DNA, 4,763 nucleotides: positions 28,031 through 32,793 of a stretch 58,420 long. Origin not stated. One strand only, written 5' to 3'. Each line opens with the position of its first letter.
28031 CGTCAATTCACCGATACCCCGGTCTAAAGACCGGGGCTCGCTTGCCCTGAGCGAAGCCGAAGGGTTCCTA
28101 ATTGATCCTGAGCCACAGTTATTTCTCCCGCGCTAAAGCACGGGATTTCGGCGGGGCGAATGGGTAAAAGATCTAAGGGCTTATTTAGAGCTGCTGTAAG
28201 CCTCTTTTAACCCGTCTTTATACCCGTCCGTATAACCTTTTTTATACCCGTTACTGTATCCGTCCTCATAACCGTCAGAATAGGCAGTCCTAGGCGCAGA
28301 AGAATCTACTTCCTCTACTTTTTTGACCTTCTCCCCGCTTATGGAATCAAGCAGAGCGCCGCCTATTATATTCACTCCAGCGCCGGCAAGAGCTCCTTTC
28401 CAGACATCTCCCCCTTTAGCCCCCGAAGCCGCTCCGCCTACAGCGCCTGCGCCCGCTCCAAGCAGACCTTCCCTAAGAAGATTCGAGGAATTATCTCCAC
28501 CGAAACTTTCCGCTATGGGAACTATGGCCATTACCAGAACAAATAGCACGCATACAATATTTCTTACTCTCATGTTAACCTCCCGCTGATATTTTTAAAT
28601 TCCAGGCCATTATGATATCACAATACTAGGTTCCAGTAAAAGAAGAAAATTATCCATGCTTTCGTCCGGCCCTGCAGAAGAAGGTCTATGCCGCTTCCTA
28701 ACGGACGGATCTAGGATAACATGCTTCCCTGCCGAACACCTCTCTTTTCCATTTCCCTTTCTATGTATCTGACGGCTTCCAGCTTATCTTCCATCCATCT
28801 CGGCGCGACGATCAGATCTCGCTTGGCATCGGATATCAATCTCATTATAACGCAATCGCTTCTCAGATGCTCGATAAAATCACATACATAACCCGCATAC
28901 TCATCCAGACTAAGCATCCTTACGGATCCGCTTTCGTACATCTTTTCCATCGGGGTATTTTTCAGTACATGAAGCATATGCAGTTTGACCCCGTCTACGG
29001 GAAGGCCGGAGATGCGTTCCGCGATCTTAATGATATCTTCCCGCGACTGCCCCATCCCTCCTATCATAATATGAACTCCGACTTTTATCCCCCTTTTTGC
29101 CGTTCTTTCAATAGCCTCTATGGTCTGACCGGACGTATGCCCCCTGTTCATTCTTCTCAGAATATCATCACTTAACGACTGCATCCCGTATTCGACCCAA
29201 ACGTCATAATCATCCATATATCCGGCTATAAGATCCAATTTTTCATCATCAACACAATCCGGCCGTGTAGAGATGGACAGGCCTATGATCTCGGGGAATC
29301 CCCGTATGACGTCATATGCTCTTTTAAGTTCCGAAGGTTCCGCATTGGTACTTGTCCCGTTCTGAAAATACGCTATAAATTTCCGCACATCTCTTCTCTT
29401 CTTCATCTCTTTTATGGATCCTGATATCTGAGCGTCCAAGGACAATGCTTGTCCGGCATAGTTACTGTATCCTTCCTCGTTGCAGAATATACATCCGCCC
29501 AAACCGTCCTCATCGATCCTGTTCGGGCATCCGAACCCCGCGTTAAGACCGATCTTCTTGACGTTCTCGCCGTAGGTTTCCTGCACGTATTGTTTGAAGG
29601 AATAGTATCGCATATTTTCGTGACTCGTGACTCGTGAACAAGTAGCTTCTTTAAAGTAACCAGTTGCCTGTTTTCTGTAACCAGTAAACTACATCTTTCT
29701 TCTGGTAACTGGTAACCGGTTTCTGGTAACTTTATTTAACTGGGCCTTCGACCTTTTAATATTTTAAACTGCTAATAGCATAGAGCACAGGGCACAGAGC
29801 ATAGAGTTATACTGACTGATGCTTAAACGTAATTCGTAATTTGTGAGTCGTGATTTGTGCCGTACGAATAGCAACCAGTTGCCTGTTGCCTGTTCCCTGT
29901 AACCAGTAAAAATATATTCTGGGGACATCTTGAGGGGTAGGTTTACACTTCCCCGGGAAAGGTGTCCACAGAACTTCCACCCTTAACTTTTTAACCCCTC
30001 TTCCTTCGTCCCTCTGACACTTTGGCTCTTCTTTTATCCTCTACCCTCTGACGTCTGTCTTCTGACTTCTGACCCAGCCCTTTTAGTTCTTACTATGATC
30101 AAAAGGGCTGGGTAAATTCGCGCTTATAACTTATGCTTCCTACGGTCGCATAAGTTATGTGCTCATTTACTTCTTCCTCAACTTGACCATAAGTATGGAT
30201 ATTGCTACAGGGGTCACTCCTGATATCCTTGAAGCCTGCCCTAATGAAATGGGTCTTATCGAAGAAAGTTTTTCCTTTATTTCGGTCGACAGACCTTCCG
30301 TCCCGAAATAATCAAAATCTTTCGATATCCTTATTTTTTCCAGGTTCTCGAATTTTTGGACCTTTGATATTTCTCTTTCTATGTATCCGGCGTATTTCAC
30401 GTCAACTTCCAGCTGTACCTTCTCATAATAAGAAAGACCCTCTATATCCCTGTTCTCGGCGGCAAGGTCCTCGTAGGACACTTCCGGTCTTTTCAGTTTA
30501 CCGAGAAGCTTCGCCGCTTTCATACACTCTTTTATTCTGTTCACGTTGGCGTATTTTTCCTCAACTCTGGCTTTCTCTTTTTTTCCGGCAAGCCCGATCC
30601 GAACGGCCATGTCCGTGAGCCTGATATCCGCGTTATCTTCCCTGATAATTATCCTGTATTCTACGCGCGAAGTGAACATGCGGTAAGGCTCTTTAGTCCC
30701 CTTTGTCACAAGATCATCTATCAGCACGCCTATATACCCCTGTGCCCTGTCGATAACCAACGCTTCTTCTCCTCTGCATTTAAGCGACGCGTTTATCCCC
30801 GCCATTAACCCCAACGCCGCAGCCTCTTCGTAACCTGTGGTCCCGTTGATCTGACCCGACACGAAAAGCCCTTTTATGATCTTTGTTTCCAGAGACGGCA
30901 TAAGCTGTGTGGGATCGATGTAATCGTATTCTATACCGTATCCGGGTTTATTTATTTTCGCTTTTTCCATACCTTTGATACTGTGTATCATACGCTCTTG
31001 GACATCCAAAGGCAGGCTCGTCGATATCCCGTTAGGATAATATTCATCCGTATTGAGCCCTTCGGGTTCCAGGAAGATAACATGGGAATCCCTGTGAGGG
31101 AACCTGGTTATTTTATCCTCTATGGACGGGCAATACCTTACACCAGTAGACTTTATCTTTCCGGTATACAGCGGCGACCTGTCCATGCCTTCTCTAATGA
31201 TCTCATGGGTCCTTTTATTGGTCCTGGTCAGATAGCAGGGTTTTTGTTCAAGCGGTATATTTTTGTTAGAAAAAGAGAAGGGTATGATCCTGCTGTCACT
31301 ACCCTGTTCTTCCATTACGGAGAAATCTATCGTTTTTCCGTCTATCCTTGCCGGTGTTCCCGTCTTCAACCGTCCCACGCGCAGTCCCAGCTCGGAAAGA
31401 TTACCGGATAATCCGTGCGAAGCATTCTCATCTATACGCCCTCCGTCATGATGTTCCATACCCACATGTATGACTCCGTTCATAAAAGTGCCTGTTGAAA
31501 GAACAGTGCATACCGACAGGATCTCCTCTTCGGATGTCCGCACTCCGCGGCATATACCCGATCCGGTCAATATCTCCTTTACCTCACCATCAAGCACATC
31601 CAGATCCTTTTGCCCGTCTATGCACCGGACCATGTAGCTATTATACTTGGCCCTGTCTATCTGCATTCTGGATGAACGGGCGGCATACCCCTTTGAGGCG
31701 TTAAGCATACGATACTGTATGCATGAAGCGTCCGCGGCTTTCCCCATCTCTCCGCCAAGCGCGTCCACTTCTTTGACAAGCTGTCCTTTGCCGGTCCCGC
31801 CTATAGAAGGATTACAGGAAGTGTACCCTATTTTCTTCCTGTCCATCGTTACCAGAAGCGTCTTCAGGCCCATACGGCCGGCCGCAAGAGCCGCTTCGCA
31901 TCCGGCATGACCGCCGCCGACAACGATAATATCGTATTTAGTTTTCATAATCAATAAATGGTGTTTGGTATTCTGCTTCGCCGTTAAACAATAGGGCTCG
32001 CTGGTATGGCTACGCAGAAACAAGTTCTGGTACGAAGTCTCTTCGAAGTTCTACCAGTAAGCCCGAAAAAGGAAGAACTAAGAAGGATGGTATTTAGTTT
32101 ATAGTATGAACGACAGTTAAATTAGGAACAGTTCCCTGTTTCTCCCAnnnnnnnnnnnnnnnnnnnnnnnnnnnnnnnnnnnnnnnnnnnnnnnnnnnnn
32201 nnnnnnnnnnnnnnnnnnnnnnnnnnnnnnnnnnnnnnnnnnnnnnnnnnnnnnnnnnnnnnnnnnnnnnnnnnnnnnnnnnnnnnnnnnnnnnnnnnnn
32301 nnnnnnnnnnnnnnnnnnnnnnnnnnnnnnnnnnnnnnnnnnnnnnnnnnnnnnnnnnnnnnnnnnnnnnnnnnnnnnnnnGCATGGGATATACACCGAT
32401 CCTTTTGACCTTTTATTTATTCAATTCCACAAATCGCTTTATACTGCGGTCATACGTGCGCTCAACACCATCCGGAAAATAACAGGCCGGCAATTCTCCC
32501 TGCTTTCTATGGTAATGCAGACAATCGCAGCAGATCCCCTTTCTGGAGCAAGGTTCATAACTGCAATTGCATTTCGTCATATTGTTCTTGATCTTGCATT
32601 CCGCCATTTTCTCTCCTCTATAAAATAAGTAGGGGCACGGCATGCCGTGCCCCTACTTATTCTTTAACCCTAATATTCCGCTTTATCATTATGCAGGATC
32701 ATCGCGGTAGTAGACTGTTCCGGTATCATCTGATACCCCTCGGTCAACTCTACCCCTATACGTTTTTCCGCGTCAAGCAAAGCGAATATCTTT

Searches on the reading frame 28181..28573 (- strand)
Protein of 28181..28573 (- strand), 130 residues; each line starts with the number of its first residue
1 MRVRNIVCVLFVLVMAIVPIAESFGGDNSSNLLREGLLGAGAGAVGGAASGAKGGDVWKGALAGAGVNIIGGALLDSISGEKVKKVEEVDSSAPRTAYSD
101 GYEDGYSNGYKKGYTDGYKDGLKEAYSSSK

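Call 37: search_protein_families(library=pfam, proteins=[window:28181-28573:-], max_evalue=0.01)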
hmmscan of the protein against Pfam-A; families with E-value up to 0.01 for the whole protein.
window:28181-28573:- (130 aa): 2 families
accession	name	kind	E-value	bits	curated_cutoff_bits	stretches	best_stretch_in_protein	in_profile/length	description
PF13436.11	Gly-zipper_OmpA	-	0.00021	21.5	27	1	37-74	5-42/44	Glycine-zipper domain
PF09811.14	Yae1_N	-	0.0031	17.6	27.5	1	98-121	2-25/39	Essential protein Yae1, N terminal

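Call 38: search_protein_families(library=ncbifam, proteins=[window:28181-28573:-], max_evalue=0.01)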
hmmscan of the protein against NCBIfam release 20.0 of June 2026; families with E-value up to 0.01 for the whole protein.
window:28181-28573:- (130 aa): 5 families
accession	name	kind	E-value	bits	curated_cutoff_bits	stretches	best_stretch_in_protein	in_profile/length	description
NF004266.1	PRK05687.1-1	equivalog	4.6e-05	23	260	1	84-125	44-85/230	flagellar assembly protein FliH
NF004270.2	PRK05687.2-1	equivalog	8.8e-05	22.2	180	1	84-124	33-73/223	flagellar assembly protein FliH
NF004267.1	PRK05687.1-3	equivalog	0.00071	18.8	293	1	84-126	66-108/266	flagellar assembly protein FliH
NF053611.1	YiaD_Gzip_OmpA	equivalog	0.00072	19.3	175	1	22-78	15-70/206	YiaD family glycine zipper/OmpA-like lipoprotein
NF009925.1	PRK13386.1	equivalog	0.00078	18.8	192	1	88-125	29-66/228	flagellar assembly protein FliH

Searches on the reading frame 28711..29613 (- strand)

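Call 37: search_protein_families(library=pfam, proteins=[window:28711-29613:-], max_evalue=0.01)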
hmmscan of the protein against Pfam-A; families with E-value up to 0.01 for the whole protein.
window:28711-29613:- (300 aa): 2 families
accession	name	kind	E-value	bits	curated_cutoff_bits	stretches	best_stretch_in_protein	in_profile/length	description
PF16199.10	Radical_SAM_C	-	8.7e-28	96.7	31.9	1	206-290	1-85/85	Radical_SAM C-terminal domain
PF04055.27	Radical_SAM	-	3.3e-19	70.1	29.5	1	28-200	6-165/166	Radical SAM superfamily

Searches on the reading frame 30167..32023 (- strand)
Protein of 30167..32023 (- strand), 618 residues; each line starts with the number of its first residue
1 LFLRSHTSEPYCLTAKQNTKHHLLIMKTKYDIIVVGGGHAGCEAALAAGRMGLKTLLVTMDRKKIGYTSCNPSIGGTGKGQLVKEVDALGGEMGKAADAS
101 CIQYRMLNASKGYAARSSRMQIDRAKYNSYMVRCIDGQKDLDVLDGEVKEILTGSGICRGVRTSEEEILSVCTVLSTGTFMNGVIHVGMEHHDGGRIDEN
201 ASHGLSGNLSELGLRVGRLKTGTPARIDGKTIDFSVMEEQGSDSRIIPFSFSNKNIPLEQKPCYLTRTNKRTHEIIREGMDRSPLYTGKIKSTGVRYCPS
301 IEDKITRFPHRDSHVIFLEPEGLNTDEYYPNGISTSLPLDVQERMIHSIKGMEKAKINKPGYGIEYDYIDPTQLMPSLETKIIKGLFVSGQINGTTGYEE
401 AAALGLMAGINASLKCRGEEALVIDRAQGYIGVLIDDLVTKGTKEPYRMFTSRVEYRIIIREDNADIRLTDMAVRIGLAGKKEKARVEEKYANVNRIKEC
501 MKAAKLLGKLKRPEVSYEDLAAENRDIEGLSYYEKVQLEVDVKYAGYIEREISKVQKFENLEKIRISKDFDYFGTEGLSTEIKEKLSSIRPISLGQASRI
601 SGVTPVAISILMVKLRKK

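Call 37: search_protein_families(library=pfam, proteins=[window:30167-32023:-], max_evalue=0.01)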
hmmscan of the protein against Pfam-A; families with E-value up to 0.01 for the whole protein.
window:30167-32023:- (618 aa): 7 families
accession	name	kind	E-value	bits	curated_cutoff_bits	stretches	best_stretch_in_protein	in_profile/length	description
PF01134.28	GIDA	-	6.1e-158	526.4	22.1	1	31-420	1-391/391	Glucose inhibited division protein A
PF13932.14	SAM_GIDA_C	-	3.3e-23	81.7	27.1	1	556-612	1-57/57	tRNA modifying enzyme MnmG/GidA C-terminal helical bundle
PF21680.2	GIDA_C_1st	-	4.3e-09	37.4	24.7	1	492-551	39-95/96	tRNA modifying enzyme MnmG/GidA C-terminal helical domain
PF12831.13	FAD_oxidored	-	1.5e-07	31.5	27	1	31-60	1-30/416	FAD dependent oxidoreductase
PF07992.20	Pyr_redox_2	-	2.1e-06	27.8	26.1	1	30-115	1-58/291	Pyridine nucleotide-disulphide oxidoreductase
PF00890.30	FAD_binding_2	-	6.2e-05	22.8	20.4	1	31-63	1-33/414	FAD binding domain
PF00070.33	Pyr_redox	-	0.007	17.3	22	0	32-61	2-31/82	Pyridine nucleotide-disulphide oxidoreductase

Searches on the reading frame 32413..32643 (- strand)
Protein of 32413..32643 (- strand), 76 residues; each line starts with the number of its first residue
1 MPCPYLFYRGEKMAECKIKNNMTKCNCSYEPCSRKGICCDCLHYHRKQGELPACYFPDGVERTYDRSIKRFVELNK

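Call 38: search_protein_families(library=ncbifam, proteins=[window:32413-32643:-], max_evalue=0.01)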
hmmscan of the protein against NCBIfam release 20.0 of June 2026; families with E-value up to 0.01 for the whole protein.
window:32413-32643:- (76 aa): 0 families

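Call 60: search_protein_families(library=pfam, proteins=[window:32413-32643:-], max_evalue=5)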
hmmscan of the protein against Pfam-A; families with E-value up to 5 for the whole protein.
window:32413-32643:- (76 aa): 2 families
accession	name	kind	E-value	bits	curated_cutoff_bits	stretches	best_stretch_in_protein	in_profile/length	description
PF20095.4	DUF6485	-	1.1e-08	35.9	24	1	20-74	2-64/70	Domain of unknown function (DUF6485)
PF23084.1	KH_PARP14_1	-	0.1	13.4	21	1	12-38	25-52/84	PARP14, first type I KH domain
